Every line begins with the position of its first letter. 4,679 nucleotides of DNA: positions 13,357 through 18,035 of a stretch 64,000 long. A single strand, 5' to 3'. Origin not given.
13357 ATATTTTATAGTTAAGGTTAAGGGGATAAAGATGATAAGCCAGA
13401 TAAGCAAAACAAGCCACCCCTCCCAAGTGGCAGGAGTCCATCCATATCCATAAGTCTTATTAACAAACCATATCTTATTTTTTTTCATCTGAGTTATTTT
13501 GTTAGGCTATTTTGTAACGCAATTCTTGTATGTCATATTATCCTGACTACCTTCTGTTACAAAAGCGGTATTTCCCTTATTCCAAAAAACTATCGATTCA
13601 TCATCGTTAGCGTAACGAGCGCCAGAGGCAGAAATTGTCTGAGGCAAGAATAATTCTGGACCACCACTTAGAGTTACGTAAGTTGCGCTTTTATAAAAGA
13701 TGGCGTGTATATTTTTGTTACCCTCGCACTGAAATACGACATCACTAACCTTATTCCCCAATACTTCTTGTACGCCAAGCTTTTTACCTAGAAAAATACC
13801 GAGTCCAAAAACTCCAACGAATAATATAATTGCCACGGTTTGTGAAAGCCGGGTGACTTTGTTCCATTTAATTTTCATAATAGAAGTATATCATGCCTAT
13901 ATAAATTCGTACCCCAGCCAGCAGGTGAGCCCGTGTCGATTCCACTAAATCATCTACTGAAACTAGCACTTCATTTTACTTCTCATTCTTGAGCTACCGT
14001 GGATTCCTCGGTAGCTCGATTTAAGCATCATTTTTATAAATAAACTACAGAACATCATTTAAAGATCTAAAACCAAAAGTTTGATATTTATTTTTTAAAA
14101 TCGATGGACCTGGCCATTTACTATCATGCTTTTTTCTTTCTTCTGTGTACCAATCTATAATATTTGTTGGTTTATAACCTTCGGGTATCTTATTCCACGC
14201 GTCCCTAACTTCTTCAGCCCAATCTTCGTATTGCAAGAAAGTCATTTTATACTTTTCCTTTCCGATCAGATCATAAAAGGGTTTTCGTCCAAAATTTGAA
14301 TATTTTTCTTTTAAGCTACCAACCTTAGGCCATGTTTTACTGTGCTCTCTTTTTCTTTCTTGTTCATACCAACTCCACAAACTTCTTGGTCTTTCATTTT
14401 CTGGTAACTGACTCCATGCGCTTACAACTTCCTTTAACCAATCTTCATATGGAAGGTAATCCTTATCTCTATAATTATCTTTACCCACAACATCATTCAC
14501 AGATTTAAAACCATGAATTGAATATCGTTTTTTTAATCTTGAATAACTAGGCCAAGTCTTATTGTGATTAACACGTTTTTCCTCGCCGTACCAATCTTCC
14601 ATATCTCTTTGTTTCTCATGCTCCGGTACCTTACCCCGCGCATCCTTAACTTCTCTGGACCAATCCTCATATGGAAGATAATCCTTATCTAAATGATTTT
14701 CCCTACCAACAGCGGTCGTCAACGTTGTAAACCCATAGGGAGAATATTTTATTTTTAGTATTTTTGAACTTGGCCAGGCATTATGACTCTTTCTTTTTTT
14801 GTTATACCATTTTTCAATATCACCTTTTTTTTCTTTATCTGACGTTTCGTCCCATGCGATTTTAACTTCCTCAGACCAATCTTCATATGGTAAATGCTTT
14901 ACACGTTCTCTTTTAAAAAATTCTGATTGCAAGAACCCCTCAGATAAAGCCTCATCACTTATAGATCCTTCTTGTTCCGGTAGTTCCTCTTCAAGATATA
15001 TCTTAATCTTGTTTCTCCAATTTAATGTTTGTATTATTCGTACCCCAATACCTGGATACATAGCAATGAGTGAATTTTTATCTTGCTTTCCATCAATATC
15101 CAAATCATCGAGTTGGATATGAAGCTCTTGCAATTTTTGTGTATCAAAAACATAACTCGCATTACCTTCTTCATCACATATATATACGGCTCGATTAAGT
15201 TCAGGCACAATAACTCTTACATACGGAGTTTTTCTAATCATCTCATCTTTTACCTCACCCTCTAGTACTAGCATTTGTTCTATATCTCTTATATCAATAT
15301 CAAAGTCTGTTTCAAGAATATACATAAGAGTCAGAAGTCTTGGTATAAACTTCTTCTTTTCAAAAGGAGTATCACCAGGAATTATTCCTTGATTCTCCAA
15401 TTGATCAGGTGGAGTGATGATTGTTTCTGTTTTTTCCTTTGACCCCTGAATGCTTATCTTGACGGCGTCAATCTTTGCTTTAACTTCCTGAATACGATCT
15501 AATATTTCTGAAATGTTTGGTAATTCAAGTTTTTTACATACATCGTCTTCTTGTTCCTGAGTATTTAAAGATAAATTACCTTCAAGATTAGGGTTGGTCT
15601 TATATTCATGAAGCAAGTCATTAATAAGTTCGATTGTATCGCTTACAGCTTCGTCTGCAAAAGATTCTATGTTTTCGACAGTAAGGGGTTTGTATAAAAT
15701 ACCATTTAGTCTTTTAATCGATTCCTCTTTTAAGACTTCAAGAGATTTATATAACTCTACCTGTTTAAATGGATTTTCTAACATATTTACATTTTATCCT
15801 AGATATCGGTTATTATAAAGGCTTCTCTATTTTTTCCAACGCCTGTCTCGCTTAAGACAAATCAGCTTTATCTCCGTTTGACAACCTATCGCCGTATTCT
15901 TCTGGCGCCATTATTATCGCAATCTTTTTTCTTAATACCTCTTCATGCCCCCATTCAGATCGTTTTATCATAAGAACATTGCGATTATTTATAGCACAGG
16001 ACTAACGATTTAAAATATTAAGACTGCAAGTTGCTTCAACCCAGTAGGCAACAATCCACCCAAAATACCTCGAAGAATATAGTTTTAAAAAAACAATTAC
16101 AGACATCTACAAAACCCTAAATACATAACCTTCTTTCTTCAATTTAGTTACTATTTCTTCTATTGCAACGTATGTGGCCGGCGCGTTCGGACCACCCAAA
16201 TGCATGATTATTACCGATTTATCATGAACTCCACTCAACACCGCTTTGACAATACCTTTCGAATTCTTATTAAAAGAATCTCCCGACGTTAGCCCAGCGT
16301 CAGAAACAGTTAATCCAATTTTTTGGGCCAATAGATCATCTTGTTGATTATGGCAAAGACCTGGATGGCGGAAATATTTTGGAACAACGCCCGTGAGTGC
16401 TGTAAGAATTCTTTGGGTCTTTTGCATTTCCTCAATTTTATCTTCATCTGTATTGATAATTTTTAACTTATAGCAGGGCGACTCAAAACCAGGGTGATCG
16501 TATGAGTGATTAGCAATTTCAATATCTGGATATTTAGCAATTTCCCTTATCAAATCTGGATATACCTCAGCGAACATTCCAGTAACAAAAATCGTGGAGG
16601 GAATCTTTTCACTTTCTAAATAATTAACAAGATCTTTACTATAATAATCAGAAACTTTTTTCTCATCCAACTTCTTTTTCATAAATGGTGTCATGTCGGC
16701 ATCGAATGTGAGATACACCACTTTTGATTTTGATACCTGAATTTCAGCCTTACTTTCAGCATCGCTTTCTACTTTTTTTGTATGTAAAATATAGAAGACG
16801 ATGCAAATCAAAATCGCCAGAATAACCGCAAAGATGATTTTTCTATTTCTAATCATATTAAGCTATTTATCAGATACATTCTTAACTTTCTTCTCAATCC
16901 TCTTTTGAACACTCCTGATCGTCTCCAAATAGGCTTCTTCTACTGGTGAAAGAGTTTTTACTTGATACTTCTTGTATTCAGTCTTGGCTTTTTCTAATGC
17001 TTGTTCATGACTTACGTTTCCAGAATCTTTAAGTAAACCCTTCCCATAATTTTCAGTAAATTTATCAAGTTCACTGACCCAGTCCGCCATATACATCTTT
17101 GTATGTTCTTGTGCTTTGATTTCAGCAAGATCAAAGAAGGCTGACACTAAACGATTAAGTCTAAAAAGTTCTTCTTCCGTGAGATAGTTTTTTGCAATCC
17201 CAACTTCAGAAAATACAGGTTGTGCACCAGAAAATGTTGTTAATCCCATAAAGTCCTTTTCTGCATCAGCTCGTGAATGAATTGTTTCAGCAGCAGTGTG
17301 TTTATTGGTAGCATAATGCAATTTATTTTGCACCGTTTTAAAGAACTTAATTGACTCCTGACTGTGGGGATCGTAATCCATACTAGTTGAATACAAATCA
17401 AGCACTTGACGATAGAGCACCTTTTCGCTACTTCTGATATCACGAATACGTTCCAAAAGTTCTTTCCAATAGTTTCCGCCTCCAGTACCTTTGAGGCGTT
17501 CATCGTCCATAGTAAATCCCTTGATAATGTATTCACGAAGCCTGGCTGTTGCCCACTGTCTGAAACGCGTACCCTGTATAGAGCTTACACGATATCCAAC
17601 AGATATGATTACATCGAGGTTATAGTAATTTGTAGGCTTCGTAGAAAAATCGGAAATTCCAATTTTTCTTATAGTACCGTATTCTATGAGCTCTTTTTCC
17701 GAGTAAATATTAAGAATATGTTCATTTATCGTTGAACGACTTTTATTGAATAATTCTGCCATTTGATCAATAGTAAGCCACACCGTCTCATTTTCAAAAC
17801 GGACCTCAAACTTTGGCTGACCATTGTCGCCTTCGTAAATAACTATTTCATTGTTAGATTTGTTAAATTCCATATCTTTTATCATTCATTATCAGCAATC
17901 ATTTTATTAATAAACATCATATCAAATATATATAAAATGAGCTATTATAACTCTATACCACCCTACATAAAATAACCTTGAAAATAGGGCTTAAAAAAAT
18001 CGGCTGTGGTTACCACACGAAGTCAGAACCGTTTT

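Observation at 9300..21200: ~12-kb accessory island ending at tRNA-Gln, enriched in membrane, RhuM and orphan proteins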

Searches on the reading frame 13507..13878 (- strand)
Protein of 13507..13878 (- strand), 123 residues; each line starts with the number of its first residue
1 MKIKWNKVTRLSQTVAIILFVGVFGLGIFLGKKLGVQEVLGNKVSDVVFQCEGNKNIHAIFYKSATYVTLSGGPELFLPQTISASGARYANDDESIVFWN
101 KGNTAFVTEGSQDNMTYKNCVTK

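Call 5: search_protein_families(library=pfam, proteins=[window:13507-13878:-], max_evalue=0.01)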
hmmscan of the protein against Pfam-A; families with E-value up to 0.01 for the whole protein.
window:13507-13878:- (123 aa): 1 family
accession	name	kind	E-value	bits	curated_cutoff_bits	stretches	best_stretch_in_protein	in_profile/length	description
PF09864.15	MliC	-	1.8e-14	53.9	22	1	49-114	1-65/67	Membrane-bound lysozyme-inhibitor of c-type lysozyme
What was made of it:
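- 13507..13878 (-): MliC-like protein (lysozyme-inhibitor family) with an N-terminal hydrophobic segment. Pfam MliC at 1.8e-14 (call 5).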

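Call 48: search_protein_families(library=padloc, proteins=[window:13507-13878:-], max_evalue=0.01)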
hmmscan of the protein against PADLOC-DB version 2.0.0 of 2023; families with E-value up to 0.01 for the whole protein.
window:13507-13878:- (123 aa): 0 families

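Call 58: search_protein_families(library=phrogs, proteins=[window:13507-13878:-], max_evalue=0.001)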
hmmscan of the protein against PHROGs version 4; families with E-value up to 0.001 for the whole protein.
window:13507-13878:- (123 aa): 0 families

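Call 103: search_protein_families(library=ncbifam, proteins=[window:13507-13878:-], max_evalue=0.001)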
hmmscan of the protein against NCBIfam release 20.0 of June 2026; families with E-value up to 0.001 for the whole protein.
window:13507-13878:- (123 aa): 2 families
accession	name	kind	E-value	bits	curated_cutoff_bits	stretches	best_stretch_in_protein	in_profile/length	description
NF008475.0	PRK11372.1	equivalog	8.7e-06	25.8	168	1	76-120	62-102/109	C-type lysozyme inhibitor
NF010363.0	PRK13791.1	equivalog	0.0002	21.5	127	1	42-121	27-111/113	c-type lysozyme inhibitor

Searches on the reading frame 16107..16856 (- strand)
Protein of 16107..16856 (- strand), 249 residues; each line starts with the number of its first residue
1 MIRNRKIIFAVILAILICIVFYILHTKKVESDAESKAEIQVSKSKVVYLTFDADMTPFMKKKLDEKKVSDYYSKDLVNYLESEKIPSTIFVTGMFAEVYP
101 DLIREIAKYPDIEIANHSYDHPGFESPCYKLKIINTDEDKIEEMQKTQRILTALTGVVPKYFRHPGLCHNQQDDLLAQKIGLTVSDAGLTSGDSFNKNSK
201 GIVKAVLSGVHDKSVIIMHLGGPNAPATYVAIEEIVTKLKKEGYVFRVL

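Call 5: search_protein_families(library=pfam, proteins=[window:16107-16856:-], max_evalue=0.01)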
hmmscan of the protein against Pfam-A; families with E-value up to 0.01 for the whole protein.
window:16107-16856:- (249 aa): 2 families
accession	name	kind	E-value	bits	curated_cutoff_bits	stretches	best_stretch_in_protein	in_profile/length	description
PF01522.26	Polysacc_deac_1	-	2.4e-21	76.4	23.1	1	43-184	5-123/124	Polysaccharide deacetylase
PF03065.20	Glyco_hydro_57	-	0.0013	18.6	21.2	1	97-172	88-156/291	Glycosyl hydrolase family 57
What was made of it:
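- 16107..16856 (-): CE4 polysaccharide or peptidoglycan deacetylase; a backbone gene, not island cargo. Pfam at 2.4e-21 (call 5).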

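Call 48: search_protein_families(library=padloc, proteins=[window:16107-16856:-], max_evalue=0.01)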
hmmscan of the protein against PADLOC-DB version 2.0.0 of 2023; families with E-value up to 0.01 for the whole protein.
window:16107-16856:- (249 aa): 1 family
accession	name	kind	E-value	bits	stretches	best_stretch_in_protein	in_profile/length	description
PDLC01232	Cas12a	-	0.0075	12.5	1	55-147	446-521/950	Cas12a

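Call 75: find_encoding_contigs(protein=window:16107-16856:-, flank=10000, max_places=10)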
Protein window:16107-16856:- (249 aa): 20 contigs read that carry it; 10 places shown.
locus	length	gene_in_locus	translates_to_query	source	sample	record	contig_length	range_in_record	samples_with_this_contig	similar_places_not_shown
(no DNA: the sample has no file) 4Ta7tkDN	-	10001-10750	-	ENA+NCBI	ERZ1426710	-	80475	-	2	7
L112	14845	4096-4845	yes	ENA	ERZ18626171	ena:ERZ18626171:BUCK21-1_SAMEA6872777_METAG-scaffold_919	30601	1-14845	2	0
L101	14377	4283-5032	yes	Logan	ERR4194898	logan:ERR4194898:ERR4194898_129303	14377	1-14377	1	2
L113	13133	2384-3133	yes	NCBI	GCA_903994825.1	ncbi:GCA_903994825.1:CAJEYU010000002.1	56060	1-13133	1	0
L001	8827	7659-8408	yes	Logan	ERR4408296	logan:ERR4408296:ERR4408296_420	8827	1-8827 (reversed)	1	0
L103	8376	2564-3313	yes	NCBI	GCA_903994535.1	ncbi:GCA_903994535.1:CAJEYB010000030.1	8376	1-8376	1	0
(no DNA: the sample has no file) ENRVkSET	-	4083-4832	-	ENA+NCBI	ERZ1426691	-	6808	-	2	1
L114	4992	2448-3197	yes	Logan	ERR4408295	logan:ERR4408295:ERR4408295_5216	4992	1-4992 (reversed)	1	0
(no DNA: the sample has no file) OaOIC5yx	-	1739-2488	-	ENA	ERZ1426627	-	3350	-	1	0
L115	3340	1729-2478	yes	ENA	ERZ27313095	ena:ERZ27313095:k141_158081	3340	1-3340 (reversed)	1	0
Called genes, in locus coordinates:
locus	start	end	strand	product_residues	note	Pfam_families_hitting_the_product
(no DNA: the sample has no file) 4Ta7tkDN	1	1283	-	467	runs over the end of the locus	PF03952:Enolase_N, PF00113:Enolase_C, PF13378:MR_MLE_C (faint), PF07476:MAAL_C (faint)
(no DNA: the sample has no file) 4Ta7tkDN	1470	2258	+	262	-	-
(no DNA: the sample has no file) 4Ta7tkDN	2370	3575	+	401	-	-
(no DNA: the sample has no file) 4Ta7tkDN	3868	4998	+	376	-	PF05496:RuvB_N (weak), PF06068:TIP49 (faint), PF13177:DNA_pol3_delta2 (weak), PF13401:AAA_22 (faint), PF00004:AAA, PF13177:DNA_pol3_delta2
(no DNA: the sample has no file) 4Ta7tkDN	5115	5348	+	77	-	-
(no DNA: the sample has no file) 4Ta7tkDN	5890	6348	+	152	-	-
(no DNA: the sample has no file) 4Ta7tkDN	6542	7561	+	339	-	PF13310:Virulence_RhuM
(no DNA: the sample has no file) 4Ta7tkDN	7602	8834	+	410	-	PF05977:MFS_3, PF07690:MFS_1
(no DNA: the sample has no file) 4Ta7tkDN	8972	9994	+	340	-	PF13310:Virulence_RhuM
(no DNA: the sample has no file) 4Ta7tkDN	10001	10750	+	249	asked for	PF01522:Polysacc_deac_1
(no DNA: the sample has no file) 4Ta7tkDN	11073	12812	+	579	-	-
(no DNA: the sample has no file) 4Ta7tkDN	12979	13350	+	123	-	PF09864:MliC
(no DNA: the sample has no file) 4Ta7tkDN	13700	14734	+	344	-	PF13310:Virulence_RhuM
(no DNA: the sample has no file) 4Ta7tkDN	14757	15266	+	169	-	PF00293:NUDIX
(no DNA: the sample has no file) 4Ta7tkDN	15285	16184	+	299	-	-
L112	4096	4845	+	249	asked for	PF01522:Polysacc_deac_1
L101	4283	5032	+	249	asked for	PF01522:Polysacc_deac_1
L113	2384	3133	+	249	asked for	PF01522:Polysacc_deac_1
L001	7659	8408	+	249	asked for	PF01522:Polysacc_deac_1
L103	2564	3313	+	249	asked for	PF01522:Polysacc_deac_1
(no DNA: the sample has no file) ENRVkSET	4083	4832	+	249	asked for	PF01522:Polysacc_deac_1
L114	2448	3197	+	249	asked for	PF01522:Polysacc_deac_1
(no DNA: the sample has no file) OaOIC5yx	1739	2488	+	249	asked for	PF01522:Polysacc_deac_1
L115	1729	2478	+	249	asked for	PF01522:Polysacc_deac_1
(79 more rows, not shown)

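Call 103: search_protein_families(library=ncbifam, proteins=[window:16107-16856:-], max_evalue=0.001)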
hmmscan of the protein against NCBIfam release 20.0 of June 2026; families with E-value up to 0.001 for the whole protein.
window:16107-16856:- (249 aa): 7 families
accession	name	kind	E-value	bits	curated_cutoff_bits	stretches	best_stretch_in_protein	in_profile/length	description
TIGR02764.1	spore_ybaN_pdaB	equivalog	1.7e-24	86.6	237.4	1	70-246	18-184/191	polysaccharide deacetylase family sporulation protein PdaB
TIGR02884.1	spore_pdaA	equivalog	3.2e-15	56.5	298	1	36-249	18-220/224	delta-lactam-biosynthetic de-N-acetylase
NF045821.1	PgAcgDacpgdA1_Bac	equivalog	5.1e-15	55.1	400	1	71-246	101-268/282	peptidoglycan-N-acetylglucosamine deacetylase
TIGR02873.1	spore_ylxY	hypoth_equivalog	3.6e-14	52.6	391.5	1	72-245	99-259/268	probable sporulation protein, polysaccharide deacetylase family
TIGR04243.1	nodulat_NodB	equivalog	5.4e-14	52.2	240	1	71-226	15-162/197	chitooligosaccharide deacetylase NodB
NF045822.1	PgAcgDacpgdA2_Bac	equivalog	5.4e-13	48.9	400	1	29-247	35-256/274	peptidoglycan-N-acetylglucosamine deacetylase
TIGR03006.1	pepcterm_polyde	equivalog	1e-07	31.4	276.2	1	74-171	37-125/272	XrtA system polysaccharide deacetylase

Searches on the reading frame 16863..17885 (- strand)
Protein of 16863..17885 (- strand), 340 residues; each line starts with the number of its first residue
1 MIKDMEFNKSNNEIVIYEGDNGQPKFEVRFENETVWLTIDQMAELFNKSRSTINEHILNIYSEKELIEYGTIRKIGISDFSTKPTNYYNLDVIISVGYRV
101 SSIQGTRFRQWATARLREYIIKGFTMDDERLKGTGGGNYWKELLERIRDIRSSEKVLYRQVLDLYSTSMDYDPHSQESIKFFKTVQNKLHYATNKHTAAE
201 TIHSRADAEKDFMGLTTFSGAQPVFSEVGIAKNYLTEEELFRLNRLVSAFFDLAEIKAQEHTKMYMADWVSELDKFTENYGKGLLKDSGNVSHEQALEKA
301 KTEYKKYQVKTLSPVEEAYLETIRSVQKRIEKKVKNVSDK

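Call 5: search_protein_families(library=pfam, proteins=[window:16863-17885:-], max_evalue=0.01)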
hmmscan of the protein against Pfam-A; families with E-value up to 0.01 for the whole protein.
window:16863-17885:- (340 aa): 1 family
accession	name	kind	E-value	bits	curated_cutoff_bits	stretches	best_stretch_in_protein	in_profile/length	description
PF13310.11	Virulence_RhuM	-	4.4e-102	341.1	33.7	1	82-311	18-248/252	Virulence protein RhuM family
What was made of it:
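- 16863..17885 (-): RhuM2; window-specific; ends 6 nt before CE4. Pfam at 4.4e-102 (call 5).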

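Call 48: search_protein_families(library=padloc, proteins=[window:16863-17885:-], max_evalue=0.01)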
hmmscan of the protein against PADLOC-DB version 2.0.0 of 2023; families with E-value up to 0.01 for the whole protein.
window:16863-17885:- (340 aa): 39 families (the best 25 are shown)
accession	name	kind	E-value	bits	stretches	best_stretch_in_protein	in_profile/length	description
PDLC04843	PDC-S05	-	1.5e-146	485.8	1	8-332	2-328/330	-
PDLC04853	PDC-S05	-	2.2e-134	445.9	1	9-334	3-333/336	-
PDLC04851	PDC-S05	-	8.2e-122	404.5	1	7-329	5-337/342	-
PDLC04852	PDC-S05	-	3.7e-116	385.8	1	6-331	5-340/346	-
PDLC04864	PDC-S05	-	7.3e-115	381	1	81-334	21-274/277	-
PDLC04868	PDC-S05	-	6.1e-106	352.3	1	9-328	3-331/335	-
PDLC04871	PDC-S05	-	4.2e-100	333.8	1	7-309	126-439/468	-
PDLC04870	PDC-S05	-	5.9e-86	285.3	1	7-208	4-209/214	-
PDLC04876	PDC-S05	-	5.1e-58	193.7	1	5-168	1-171/174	-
PDLC04965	PDC-S23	-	8.7e-49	164.7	1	10-166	3-168/327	-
PDLC04854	PDC-S05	-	9.9e-49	163.8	1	11-135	3-132/212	-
PDLC04858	PDC-S05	-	4.9e-47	157.1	1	11-134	4-129/138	-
PDLC04872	PDC-S05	-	1.6e-46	155.8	1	10-134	3-132/152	-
PDLC04964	PDC-S23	-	1.6e-45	153.8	1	11-136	3-133/331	-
PDLC04879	PDC-S05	-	2.7e-43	146.5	1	10-128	3-124/285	-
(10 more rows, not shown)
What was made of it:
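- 16863..17885 (-): PADLOC PDC-S05 at 1.5e-146 (call 48).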

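Call 103: search_protein_families(library=ncbifam, proteins=[window:16863-17885:-], max_evalue=0.001)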
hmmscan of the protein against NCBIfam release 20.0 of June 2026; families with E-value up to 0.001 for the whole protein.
window:16863-17885:- (340 aa): 0 families
